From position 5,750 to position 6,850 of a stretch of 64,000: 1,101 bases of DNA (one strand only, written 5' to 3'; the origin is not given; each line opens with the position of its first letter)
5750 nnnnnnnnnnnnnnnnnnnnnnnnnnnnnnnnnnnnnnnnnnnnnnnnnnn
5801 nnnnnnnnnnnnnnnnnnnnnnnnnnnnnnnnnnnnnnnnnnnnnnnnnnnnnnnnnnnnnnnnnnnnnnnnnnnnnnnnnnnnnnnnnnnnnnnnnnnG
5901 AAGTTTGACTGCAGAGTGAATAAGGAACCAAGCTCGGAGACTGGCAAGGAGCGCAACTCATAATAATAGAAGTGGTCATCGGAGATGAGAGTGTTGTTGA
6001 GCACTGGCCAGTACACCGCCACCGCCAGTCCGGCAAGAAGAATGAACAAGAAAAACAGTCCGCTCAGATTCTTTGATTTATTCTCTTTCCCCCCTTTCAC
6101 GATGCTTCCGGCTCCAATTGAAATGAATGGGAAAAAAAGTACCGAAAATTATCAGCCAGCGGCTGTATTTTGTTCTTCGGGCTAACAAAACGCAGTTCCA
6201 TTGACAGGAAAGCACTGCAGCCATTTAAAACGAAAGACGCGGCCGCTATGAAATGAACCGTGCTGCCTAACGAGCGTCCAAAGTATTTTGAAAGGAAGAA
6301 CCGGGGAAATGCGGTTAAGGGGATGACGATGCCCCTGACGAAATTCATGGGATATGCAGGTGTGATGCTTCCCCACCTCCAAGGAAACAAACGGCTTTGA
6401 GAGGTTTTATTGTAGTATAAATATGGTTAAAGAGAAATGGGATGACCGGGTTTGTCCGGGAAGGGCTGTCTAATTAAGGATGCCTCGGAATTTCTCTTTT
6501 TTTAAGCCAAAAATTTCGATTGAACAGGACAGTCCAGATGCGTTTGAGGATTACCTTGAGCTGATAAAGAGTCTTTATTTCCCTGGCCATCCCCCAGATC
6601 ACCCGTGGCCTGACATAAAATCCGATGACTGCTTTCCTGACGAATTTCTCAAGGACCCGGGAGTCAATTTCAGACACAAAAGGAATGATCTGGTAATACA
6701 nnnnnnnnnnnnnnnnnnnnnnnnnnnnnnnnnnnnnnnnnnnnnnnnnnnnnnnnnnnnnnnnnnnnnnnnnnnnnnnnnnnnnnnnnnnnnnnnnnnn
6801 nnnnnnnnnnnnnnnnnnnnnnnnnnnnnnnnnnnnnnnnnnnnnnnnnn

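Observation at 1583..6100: DPPR-synthase homolog operonic with two tandem GT-C glycosyltransferases in a Firmicutes-like genome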

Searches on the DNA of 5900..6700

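Call 85: search_rna_families(source=window, start=5900, end=6700, threshold=evalue, max_evalue=1)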
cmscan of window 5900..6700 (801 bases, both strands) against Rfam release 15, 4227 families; matches with E-value up to 1: 0.
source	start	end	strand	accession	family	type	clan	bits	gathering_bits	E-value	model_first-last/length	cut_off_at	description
